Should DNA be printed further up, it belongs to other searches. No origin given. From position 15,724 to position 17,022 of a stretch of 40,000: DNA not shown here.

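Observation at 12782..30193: Complete 17.4-kb casposon: solo Cas1 plus PolB core, ~315-bp TIRs and a 14-bp target-site duplication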

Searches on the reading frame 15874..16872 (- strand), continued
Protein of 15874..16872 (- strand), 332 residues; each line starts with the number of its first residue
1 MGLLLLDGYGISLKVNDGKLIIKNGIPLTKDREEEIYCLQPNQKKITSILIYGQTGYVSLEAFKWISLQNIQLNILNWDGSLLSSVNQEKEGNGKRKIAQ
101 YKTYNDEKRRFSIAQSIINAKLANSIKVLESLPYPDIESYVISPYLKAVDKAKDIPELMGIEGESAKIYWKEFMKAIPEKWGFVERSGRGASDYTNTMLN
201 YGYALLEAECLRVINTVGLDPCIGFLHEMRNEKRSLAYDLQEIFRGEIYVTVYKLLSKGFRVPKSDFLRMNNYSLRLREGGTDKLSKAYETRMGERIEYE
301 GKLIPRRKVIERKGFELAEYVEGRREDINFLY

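Call 59: search_solved_structures(query=window:15874-16872:-, max_evalue=1e-15, show_alignments=5)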
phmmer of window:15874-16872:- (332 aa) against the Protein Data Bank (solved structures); distinct sequences matched with E-value up to 1e-15: 8.
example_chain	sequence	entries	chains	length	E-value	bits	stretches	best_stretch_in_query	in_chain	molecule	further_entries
6opm_A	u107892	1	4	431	3.7e-72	246.7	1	1-330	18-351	CRISPR-associated endonuclease Cas1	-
4n06_A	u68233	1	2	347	2.6e-32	115.8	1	149-326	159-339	CRISPR-associated endonuclease Cas1 1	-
7cr6_A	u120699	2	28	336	1.9e-22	83.3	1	58-299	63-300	CRISPR-associated endonuclease Cas1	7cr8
8d3l_A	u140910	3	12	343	8.3e-21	78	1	46-299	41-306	CRISPR-associated endonuclease Cas1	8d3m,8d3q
8d3p_A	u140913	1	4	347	8.6e-21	77.9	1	46-299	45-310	CRISPR-associated endonuclease Cas1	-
4xtk_A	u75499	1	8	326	2.3e-19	73.2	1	46-318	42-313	CRISPR-associated endonuclease Cas1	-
7ei1_A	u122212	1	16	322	1.6e-18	70.4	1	46-325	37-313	CRISPR-associated endonuclease Cas1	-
4wj0_A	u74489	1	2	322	2.8e-17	66.4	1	46-325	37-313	CRISPR-associated endonuclease Cas1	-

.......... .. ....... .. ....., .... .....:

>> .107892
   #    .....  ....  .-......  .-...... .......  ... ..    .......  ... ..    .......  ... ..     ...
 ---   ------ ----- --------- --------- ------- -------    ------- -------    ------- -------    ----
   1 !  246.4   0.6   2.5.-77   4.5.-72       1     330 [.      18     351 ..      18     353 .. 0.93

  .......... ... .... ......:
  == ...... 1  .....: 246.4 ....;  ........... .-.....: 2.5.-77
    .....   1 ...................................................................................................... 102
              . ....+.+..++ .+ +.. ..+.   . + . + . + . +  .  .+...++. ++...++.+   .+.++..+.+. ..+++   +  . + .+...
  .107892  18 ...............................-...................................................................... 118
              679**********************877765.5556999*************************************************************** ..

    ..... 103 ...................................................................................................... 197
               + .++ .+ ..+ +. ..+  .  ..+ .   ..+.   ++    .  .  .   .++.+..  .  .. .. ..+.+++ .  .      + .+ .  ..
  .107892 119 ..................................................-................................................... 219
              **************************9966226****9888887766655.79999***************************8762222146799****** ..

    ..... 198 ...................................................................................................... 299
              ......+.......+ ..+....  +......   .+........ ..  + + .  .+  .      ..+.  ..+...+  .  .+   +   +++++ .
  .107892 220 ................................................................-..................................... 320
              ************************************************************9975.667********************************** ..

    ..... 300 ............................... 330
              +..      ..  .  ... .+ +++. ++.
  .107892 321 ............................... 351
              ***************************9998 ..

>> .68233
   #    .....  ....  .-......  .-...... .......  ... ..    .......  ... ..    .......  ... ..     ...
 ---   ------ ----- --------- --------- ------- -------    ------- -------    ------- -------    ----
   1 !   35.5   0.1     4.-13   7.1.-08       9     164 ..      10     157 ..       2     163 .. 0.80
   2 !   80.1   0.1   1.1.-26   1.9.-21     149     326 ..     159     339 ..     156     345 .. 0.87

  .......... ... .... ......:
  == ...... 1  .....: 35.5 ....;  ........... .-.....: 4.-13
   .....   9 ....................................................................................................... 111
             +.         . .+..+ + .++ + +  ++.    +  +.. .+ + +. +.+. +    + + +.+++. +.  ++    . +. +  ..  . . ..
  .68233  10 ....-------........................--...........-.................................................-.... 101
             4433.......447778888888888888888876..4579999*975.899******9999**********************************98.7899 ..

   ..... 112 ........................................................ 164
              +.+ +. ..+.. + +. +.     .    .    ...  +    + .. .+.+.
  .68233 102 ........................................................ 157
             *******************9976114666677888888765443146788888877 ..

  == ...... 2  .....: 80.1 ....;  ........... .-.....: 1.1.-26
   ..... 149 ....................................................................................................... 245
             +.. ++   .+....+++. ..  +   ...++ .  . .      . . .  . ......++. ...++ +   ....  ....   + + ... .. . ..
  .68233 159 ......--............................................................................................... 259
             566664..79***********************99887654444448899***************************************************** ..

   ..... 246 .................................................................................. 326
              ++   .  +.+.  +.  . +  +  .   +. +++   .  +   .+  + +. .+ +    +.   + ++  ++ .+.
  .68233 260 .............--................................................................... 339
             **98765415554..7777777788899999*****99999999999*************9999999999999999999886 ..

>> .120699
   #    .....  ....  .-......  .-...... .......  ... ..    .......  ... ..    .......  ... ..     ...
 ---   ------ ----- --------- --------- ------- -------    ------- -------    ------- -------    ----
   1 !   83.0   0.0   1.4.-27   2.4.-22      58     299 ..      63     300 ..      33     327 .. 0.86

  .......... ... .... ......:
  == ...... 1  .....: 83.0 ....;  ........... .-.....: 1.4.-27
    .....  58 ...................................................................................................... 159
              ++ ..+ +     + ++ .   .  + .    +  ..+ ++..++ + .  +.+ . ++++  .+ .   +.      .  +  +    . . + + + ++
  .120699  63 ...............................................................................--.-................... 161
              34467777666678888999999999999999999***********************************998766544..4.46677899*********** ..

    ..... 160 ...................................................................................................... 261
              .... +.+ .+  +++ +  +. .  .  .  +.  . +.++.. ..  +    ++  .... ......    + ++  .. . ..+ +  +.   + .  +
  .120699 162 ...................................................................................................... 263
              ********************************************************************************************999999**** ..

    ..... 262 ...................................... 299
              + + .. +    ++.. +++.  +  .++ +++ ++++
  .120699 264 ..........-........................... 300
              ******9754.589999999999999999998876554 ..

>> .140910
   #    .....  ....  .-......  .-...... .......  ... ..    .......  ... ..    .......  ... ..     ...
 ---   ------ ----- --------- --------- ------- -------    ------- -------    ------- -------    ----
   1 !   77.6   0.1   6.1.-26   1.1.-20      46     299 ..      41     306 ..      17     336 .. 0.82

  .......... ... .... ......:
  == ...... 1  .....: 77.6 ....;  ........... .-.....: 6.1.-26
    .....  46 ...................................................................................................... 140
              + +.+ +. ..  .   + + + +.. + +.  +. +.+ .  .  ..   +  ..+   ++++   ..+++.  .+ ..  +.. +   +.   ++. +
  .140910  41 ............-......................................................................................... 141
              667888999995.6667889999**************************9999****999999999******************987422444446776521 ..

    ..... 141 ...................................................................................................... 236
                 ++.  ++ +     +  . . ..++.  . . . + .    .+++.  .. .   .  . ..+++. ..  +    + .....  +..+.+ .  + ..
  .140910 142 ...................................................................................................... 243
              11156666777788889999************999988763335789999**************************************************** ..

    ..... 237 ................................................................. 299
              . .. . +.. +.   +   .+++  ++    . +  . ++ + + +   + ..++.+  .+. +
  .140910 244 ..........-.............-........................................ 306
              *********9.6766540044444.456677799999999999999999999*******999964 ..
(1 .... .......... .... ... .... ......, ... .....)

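Call 61: find_encoding_contigs(protein=P0133, flank=10000, max_places=4)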
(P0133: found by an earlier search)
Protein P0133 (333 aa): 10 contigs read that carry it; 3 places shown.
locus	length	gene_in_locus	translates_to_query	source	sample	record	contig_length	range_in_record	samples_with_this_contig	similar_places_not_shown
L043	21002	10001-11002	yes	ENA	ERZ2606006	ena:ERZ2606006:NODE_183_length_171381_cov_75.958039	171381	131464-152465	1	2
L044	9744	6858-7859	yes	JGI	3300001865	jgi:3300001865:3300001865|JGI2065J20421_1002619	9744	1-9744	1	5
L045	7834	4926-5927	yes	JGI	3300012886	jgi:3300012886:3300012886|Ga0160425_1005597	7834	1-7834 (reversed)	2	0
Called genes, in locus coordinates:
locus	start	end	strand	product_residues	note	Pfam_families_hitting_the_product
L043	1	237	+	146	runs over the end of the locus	PF18917:LiaI-LiaF-like_TM1 (weak), PF22570:LiaF-TM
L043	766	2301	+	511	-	PF20042:DUF6444 (faint), PF03050:DDE_Tnp_IS66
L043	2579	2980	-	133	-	PF27297:AF_0843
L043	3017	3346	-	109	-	PF10826:DUF2551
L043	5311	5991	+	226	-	-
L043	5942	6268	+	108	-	-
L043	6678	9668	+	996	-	-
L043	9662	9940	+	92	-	-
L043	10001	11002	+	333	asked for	PF01867:Cas_Cas1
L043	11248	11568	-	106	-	-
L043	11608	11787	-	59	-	-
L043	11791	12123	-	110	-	-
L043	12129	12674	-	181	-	PF07463:NUMOD4 (faint)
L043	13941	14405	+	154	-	-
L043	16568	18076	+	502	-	PF03976:PPK2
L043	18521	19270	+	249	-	PF00005:ABC_tran, PF13304:AAA_21 (weak)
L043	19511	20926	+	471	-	-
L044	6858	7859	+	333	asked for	PF01867:Cas_Cas1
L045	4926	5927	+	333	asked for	PF01867:Cas_Cas1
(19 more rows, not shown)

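Call 67: find_encoding_contigs(protein=P0123, flank=10000, max_places=8)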
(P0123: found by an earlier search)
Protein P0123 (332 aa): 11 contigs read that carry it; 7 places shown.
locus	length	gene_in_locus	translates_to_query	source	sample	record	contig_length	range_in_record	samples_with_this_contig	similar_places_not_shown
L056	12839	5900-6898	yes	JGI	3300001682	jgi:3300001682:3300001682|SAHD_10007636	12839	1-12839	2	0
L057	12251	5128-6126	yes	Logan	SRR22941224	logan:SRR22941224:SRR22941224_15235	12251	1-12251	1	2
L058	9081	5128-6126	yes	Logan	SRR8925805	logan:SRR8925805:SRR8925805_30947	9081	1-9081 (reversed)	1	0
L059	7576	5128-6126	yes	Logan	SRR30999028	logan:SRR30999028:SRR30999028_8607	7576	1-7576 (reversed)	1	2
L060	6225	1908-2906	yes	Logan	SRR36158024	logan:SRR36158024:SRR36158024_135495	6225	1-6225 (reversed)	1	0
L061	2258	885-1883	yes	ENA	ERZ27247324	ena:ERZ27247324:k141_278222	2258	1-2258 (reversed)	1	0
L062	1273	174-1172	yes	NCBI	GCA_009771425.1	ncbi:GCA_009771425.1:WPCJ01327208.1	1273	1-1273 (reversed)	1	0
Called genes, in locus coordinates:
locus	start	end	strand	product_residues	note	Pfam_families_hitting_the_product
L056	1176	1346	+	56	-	-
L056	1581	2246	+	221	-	-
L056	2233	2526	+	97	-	-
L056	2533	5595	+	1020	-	PF00136:DNA_pol_B (faint)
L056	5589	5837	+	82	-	-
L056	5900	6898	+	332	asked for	PF01867:Cas_Cas1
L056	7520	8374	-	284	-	PF11185:DUF2971 (weak)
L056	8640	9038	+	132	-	-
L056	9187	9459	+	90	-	-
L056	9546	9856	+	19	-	-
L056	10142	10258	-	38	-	-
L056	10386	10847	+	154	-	-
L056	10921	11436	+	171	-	-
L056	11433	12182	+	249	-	PF01695:IstB_IS21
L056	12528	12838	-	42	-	?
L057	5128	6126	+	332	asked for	PF01867:Cas_Cas1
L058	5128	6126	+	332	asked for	PF01867:Cas_Cas1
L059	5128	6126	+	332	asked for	PF01867:Cas_Cas1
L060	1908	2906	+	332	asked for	PF01867:Cas_Cas1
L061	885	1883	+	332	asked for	PF01867:Cas_Cas1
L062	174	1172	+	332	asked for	PF01867:Cas_Cas1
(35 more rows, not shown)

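Call 84: search_protein_families(library=ncbifam, proteins=[window:15874-16872:-], max_evalue=0.01)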
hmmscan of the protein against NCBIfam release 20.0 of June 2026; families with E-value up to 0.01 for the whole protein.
window:15874-16872:- (332 aa): 10 families
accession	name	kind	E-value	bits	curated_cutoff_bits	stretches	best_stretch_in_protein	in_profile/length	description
TIGR00287.1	cas1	equivalog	3.7e-55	187.3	71.7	1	20-324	11-322/327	CRISPR-associated endonuclease Cas1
TIGR04093.1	cas1_CYANO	exception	2e-41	142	385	1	32-311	28-311/334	type I-D CRISPR-associated endonuclease Cas1d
NF049935.1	cas4g_cas1g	exception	3.9e-40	137.8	560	1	40-298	244-508/546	CRISPR-associated endonuclease Cas4g/Cas1g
TIGR03641.1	cas1_HMARI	exception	7.4e-40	137.2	304.1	1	44-321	32-311/324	type I-B CRISPR-associated endonuclease Cas1b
TIGR03640.1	cas1_DVULG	exception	5.8e-38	130.9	385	1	44-298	37-303/340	type I-C CRISPR-associated endonuclease Cas1c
TIGR03983.1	cas1_MYXAN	equivalog_domain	5.2e-27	94.7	358.05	1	43-296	44-307/347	type I-MYXAN CRISPR-associated endonuclease Cas1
TIGR04329.1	cas1_PREFRAN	exception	5.2e-26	91.5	300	1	16-287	14-279/317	type V CRISPR-associated endonuclease Cas1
TIGR03639.1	cas1_NMENI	exception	1.3e-21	77.2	120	1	13-259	12-236/278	type II CRISPR-associated endonuclease Cas1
TIGR03638.1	cas1_ECOLI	exception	8.1e-12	44.9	215.6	1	150-251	125-226/269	type I-E CRISPR-associated endonuclease Cas1e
TIGR03637.1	cas1_YPEST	exception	0.00032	20.2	150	1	134-244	149-259/307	type I-F CRISPR-associated endonuclease Cas1f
